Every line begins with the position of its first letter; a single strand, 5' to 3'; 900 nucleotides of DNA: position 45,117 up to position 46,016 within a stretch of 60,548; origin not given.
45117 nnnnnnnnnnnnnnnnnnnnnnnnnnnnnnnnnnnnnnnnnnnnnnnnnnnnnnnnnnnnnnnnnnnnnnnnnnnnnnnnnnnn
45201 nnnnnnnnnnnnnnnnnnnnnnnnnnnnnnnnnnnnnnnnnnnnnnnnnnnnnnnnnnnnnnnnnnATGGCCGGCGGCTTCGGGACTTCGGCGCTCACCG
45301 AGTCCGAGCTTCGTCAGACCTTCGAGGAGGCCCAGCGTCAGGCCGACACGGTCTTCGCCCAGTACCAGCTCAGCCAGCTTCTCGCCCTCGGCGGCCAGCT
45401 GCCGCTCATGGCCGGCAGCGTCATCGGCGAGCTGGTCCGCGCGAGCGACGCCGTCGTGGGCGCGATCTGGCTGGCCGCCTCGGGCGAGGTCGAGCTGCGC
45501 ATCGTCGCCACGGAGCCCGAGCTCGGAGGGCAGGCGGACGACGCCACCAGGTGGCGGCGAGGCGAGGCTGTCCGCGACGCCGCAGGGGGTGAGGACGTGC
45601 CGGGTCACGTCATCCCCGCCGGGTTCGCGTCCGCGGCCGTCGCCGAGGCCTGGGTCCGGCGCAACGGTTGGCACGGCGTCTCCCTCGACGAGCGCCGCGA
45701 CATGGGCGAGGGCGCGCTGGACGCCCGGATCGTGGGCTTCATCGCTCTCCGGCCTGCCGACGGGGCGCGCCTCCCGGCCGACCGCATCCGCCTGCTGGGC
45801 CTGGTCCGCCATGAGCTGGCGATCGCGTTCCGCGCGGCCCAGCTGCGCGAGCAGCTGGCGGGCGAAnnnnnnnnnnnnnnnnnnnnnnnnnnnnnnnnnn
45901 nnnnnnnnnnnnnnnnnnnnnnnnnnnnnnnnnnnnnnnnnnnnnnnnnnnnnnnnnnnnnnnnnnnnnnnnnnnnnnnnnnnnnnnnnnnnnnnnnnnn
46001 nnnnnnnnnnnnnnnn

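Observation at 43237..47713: DhaK-less DhaM-DhaL pair divergent from a DhaL-like gene coupled to a GAF-PAS histidine kinase and OmpR-type regulator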

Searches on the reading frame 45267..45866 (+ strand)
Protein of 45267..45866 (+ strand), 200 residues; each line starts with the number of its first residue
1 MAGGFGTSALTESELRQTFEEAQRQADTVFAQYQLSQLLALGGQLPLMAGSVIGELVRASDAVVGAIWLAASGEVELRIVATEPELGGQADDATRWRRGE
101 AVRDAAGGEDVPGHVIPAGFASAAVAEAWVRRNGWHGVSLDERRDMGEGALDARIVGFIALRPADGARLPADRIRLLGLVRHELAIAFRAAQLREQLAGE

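Call 54: search_protein_representatives(protein=window:45267-45866:+)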
Query: 200 residues. Proteins with E-value up to 0.001 (for the whole library): 83; up to 1e-10: 44; up to 1e-30: 3. The best 83 are listed.
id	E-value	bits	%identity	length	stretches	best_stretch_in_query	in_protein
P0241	5.3e-69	248.1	65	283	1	9-200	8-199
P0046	1.0e-59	217.9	60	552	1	3-200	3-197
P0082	7.0e-33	130.3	50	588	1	9-197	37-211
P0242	5.3e-30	120.9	47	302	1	9-200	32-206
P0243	1.1e-28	116.7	49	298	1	10-197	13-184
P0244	2.1e-28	115.7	49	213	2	111-198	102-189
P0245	4.5e-28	114.6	71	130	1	8-99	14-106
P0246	1.6e-27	112.9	74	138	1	6-86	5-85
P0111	6.5e-26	107.6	50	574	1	15-198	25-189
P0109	8.6e-26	107.2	50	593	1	11-197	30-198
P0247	2.8e-25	105.5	58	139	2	9-85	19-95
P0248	9.2e-25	103.8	47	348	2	112-198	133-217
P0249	1.8e-22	96.3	64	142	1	10-87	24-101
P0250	3.1e-22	95.6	50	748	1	10-170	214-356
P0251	2.4e-18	82.9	47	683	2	12-142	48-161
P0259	8.6e-14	68.0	47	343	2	9-101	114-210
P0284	2.6e-10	56.7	49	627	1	12-147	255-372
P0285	2.8e-10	56.6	53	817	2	15-62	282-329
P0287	5.4e-10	55.7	50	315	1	12-88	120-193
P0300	6.6e-08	48.8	65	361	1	126-200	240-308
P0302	1.4e-07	47.8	43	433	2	11-54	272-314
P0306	9.6e-07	45.1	56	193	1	6-59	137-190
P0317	7.1e-04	35.7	40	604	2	12-70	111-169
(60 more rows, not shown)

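Call 55: search_protein_families(library=pfam, proteins=[P0250, P0284, P0285, P0302, P0300, P0251, P0259, P0287, P0317, P0306], max_evalue=0.001)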
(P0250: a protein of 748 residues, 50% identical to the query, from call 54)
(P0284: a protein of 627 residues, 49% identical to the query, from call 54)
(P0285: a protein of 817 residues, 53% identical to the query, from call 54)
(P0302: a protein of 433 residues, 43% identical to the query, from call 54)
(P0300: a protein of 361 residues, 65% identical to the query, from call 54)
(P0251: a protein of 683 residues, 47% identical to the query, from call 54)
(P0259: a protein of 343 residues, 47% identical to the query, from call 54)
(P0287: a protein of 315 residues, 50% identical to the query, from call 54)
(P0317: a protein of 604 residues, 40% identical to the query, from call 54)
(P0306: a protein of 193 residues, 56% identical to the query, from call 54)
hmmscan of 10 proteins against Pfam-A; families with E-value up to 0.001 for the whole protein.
P0250 (748 aa): 2 families
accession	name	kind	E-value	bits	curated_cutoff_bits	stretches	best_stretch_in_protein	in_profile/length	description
PF00512.31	HisKA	-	2.2e-14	53.7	26.9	1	520-584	2-65/66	His Kinase A (phospho-acceptor) domain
PF02518.31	HATPase_c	-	1.4e-09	38.8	26.4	1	633-683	4-55/111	Histidine kinase-, DNA gyrase B-, and HSP90-like ATPase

P0284 (627 aa): 2 families
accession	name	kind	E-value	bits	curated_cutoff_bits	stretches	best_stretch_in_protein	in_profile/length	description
PF02734.22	Dak2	-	1.8e-28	100.1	27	1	51-167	2-115/174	DAK2 domain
PF00512.31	HisKA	-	1.6e-07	31.7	26.9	1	568-601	1-33/66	His Kinase A (phospho-acceptor) domain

P0285 (817 aa): 0 families

P0302 (433 aa): 0 families

P0300 (361 aa): 0 families

P0251 (683 aa): 4 families
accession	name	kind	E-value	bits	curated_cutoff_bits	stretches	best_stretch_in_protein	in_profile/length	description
PF02518.31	HATPase_c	-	2.8e-26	92.5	26.4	1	482-592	2-110/111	Histidine kinase-, DNA gyrase B-, and HSP90-like ATPase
PF00512.31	HisKA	-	2e-13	50.6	26.9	1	372-436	2-65/66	His Kinase A (phospho-acceptor) domain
PF13581.12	HATPase_c_2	-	6.5e-09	36.3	27.4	1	463-586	22-124/127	Histidine kinase-like ATPase domain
PF08448.16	PAS_4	-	0.00023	21.8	23.1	1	246-362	1-105/110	PAS fold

P0259 (343 aa): 1 family
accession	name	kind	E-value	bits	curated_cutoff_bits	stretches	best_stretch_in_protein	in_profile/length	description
PF02734.22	Dak2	-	1.8e-15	57.8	27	1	5-97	82-172/174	DAK2 domain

P0287 (315 aa): 0 families

P0317 (604 aa): 8 families
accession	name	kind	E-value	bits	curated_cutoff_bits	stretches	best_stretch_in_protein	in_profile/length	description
PF02518.31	HATPase_c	-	3.5e-31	108.4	26.4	1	493-603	2-110/111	Histidine kinase-, DNA gyrase B-, and HSP90-like ATPase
PF00512.31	HisKA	-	1.2e-14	54.5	26.9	1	386-451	2-66/66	His Kinase A (phospho-acceptor) domain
PF08448.16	PAS_4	-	1.6e-10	41.6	23.1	1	273-380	4-109/110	PAS fold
PF13426.13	PAS_9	-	1.7e-07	31.9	27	1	275-377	2-102/103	PAS domain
PF13185.12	GAF_2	-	2.9e-07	31.2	28.6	1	191-250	73-135/136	GAF domain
PF00989.32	PAS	-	1.3e-05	25.6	22.6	1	265-313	2-50/113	PAS fold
PF01590.32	GAF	-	2.2e-05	25.4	22.4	1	143-250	1-133/133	GAF domain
PF13492.12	GAF_3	-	0.00032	21.5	27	0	144-251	2-128/129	GAF domain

P0306 (193 aa): 0 families

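Call 83: predict_structure(alignment_id=A4)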
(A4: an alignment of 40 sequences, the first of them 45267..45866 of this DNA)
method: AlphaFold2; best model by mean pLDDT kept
length: 200 residues; sequences in the alignment: 40
mean_pLDDT: 87.3   pTM: 0.78
mean pLDDT of the five models: 87.3, 86.4, 85.6, 85.1, 83.9
residues with pLDDT >= 90: 122; 70-90: 61; 50-70: 14; < 50: 3
segments of 3 or more residues with pLDDT < 50: 1-3
pLDDT, mean of each block of 10 residues (from residue 1): 57 91 84 75 85 94 96 95 80 79 83 91 97 95 86 93 94 91 93 88
secondary structure, 60 per line:
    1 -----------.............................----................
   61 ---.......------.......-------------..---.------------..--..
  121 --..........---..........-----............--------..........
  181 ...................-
elements in order: H12-40 H45-60 E64-70 E77-83 H123-132 E136-145 E151-162 H171-199

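Call 85: fold_search(model_id=the predicted structure, library=pdb)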
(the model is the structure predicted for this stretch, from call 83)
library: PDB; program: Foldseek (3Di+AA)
matches with E <= 10: 834; with E <= 0.001: 6
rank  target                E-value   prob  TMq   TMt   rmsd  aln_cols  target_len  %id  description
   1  3e0y_A                5.0e-05  1.00  0.42  0.52  14.5       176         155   16  The crystal structure of a conserved domain from a protein of Geobacter sulfurreducens PCA (released 2008-09-30)
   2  6ob8_A                3.6e-04  1.00  0.45  0.31  10.5       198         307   14  Crystal structure of a dual sensor histidine kinase in green light illuminated state (released 2019-09-18)
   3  9iuz_A                4.3e-04  1.00  0.48  0.23  12.2       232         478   17  Constitutively active mutant(Y276H) of Arabidopsis phytochrome B(phyB) in complex with phytochrome-interacting factor  (released 2024-10-02)
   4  3e0y_B                6.7e-04  1.00  0.40  0.50   8.2       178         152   16  The crystal structure of a conserved domain from a protein of Geobacter sulfurreducens PCA (released 2008-09-30)
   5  8k9o                  6.7e-04  1.00  0.37  0.40  17.7       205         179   13  Crystal structure of Cyanobacteriochrome RcaE GAF domain in Pg state (released 2024-05-15)
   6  6oap_A                9.7e-04  1.00  0.42  0.30  11.4       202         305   12  Crystal structure of a dual sensor histidine kinase in the green-light absorbing Pg state (released 2019-09-18)
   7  6oei                  1.1e-03  1.00  0.43  0.37   7.3       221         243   12  Yeast Spc42 N-terminal coiled-coil fused to PDB: 3K2N (released 2019-04-24)
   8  4our_B                1.3e-03  1.00  0.49  0.25  11.3       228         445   14  Crystal structure of Arabidopsis thaliana phytochrome B photosensory module (released 2014-07-16)
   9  9f03                  1.3e-03  1.00  0.42  0.29  12.2       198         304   18  mRhubarb720-WT (released 2025-10-29)
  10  6oaq_A                1.4e-03  1.00  0.44  0.31  10.9       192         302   14  Crystal structure of a dual sensor histidine kinase in BeF3- bound state (released 2019-09-18)
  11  8yb4_A                1.5e-03  1.00  0.47  0.23   7.3       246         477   15  Pfr conformer of Arabidopsis thaliana phytochrome B in complex with phytochrome-interacting factor 6 (released 2024-10-02)
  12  2vks                  1.5e-03  0.99  0.35  0.49  10.8       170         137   17  Crystal structure of GAF-B domain of DevS from Mycobacterium smegmatis (released 2008-08-26)
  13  6tl4                  1.6e-03  0.99  0.42  0.20  11.0       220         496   14  Photosensory module (PAS-GAF-PHY) of Glycine max phyB (released 2020-05-06)
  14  3trc                  1.7e-03  1.00  0.46  0.53   8.6       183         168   14  Structure of the GAF domain from a phosphoenolpyruvate-protein phosphotransferase (ptsP) from Coxiella burnetii (released 2011-09-28)
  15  9itf_A                1.8e-03  0.99  0.41  0.19   7.5       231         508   12  Cryo-EM structure of full-length phyB(Y276H)-PIF6beta complex (released 2025-06-04)
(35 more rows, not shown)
